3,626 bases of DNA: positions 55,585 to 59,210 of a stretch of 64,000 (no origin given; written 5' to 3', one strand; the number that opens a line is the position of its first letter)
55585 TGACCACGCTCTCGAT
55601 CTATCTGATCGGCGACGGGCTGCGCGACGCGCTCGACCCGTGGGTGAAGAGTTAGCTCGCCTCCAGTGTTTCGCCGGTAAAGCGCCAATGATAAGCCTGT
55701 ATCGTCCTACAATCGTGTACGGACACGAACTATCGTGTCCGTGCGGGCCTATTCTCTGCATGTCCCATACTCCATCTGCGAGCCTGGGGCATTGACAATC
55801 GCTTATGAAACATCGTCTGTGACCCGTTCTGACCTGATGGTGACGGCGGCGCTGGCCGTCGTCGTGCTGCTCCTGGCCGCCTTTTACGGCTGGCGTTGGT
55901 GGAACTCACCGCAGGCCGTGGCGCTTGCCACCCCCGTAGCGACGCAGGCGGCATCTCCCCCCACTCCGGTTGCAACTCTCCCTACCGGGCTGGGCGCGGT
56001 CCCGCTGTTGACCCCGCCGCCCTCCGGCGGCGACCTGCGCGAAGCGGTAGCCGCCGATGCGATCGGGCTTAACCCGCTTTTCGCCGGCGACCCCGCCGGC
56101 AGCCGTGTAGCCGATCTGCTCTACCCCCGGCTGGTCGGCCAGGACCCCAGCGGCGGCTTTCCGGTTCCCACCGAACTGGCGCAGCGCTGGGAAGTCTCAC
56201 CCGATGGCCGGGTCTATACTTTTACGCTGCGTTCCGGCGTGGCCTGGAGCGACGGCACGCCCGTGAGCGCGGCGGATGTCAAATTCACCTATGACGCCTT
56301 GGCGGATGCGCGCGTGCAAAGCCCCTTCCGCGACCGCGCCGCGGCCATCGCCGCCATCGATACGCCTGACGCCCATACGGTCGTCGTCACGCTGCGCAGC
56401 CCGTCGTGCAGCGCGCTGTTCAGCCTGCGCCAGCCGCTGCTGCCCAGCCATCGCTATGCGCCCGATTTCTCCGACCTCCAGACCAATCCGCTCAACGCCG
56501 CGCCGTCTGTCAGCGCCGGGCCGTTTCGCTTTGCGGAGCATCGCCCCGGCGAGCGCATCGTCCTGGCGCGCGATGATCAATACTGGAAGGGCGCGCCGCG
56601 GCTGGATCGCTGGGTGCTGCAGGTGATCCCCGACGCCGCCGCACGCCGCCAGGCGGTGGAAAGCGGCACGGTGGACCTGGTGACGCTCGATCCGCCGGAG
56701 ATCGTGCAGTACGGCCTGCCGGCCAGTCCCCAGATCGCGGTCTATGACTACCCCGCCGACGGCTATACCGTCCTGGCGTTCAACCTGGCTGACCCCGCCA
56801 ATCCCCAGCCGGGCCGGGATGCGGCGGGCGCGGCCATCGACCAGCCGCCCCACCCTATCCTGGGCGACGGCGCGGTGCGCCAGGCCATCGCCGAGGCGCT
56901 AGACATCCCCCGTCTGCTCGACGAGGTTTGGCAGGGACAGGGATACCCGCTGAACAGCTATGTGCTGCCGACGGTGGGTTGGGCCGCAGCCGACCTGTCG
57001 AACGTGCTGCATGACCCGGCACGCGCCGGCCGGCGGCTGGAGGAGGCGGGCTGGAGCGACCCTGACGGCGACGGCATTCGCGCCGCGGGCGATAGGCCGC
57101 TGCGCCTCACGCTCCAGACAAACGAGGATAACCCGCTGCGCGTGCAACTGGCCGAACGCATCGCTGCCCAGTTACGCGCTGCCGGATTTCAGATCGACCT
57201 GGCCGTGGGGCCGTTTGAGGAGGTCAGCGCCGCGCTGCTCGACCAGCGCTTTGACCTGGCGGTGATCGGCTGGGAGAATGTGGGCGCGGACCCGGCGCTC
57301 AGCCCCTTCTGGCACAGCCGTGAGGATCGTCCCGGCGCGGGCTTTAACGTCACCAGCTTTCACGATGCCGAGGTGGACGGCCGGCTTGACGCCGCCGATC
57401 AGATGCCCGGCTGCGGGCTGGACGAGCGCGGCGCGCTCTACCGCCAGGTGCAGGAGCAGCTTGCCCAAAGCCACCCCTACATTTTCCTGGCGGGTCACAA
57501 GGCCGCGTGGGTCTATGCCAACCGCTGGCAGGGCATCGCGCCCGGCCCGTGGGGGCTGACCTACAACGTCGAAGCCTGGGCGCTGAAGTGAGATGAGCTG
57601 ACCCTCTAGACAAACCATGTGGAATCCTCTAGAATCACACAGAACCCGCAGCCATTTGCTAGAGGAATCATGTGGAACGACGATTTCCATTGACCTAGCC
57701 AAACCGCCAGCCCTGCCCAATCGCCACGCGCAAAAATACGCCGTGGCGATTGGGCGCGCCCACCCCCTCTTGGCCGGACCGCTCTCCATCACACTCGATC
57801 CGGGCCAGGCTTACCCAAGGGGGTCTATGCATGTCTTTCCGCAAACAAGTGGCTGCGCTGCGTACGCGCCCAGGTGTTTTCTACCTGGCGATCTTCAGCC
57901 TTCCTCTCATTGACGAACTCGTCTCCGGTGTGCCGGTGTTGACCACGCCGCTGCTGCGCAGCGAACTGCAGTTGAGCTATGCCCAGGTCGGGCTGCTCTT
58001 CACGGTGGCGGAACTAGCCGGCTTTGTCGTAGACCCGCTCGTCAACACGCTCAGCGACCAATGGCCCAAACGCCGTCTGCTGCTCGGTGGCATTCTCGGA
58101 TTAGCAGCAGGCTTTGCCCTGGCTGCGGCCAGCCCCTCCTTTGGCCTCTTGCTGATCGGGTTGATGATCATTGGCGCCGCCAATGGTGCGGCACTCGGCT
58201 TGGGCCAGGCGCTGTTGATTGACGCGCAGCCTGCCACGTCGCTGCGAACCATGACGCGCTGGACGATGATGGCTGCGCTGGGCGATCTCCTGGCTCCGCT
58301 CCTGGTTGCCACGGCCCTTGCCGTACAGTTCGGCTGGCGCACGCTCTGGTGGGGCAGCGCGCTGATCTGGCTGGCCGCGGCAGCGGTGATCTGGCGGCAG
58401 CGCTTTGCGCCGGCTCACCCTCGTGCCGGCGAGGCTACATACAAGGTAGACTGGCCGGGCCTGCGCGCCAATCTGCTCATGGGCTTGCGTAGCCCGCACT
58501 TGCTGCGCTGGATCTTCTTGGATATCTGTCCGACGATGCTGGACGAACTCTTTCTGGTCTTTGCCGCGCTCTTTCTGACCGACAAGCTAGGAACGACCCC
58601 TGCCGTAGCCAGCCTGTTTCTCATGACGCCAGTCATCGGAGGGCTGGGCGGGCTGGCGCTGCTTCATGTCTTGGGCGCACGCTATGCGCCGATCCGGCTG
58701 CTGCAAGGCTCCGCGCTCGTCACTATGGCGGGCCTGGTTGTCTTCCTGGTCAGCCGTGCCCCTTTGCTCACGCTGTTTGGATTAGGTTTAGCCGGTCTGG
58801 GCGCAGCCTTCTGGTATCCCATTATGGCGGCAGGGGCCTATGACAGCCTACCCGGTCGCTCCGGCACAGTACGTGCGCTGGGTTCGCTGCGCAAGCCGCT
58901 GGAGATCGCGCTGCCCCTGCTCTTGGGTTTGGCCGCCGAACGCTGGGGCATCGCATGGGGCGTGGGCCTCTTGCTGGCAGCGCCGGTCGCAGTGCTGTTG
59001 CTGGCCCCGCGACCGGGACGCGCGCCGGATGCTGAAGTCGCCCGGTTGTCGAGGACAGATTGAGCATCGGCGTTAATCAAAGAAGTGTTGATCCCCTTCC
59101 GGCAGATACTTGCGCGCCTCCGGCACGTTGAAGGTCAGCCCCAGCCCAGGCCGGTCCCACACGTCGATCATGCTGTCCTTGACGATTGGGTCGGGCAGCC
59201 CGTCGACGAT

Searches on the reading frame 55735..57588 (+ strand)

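Call 17: search_protein_families(library=ncbifam, proteins=[window:55735-57588:+], max_evalue=0.001)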
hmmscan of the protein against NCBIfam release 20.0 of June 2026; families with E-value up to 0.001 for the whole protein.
window:55735-57588:+ (618 aa): 10 families
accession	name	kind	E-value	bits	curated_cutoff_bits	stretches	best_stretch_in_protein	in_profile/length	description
NF045467.1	Opp4A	equivalog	6.5e-51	173.2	650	1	98-607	34-547/556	oligopeptide ABC transporter substrate-binding protein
TIGR02294.1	nickel_nikA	equivalog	1.6e-44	152.3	393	2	120-318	26-222/501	nickel ABC transporter substrate-binding protein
NF047575.1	opine_bind_CntA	exception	2.1e-33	115.7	800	2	104-319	42-251/535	staphylopine-dependent metal ABC transporter substrate-binding lipoprotein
TIGR04028.1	SBP_KPN_01854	hypoth_equivalog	8.5e-27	93.9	468.5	2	370-505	261-395/509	TIGR04028 family ABC transporter substrate-binding protein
NF011689.0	PRK15109.1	equivalog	1.1e-25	90.3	560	1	126-607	62-529/547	ABC transporter substrate-binding protein SapA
NF045468.1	Opp5A_nikA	equivalog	4.9e-25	88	600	2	146-339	59-238/488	nickel ABC transporter substrate-binding protein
NF011942.0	PRK15413.1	equivalog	4e-23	81.9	594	2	102-313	31-238/512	glutathione ABC transporter substrate-binding protein GsiB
NF043070.1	DppA_dipep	equivalog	1.1e-19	70.4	1005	1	129-520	60-440/535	dipeptide ABC transporter periplasmic-binding protein DppA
NF011684.0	PRK15104.1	equivalog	1.3e-11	43.9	947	1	123-287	63-240/543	oligopeptide ABC transporter substrate-binding protein OppA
NF007287.0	PRK09755.1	equivalog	1.4e-10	40.7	1098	1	127-203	61-135/535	ABC transporter substrate-binding protein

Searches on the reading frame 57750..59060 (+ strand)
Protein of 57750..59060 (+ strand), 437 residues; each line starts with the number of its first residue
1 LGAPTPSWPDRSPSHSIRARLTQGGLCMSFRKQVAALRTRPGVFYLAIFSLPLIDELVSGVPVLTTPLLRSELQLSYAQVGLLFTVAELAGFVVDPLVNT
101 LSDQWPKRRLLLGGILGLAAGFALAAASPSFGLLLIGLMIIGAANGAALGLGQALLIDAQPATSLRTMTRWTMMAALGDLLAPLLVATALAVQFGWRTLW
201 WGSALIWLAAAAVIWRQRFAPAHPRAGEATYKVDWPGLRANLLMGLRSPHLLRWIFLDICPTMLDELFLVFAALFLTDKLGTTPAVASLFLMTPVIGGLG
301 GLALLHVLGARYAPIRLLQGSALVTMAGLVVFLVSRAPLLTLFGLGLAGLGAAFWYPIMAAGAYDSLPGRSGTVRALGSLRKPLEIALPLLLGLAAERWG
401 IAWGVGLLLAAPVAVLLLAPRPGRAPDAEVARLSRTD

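Call 45: search_protein_families(library=pfam, proteins=[window:57750-59060:+], max_evalue=0.00001)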
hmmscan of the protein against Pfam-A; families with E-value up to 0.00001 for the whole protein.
window:57750-59060:+ (437 aa): 2 families
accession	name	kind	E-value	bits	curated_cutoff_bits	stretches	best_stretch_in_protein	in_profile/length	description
PF07690.21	MFS_1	-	1.5e-25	90.4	33.4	1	62-377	15-334/347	Major Facilitator Superfamily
PF13347.12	MFS_2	-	2.1e-08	33.6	27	1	62-359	17-335/427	MFS/sugar transport protein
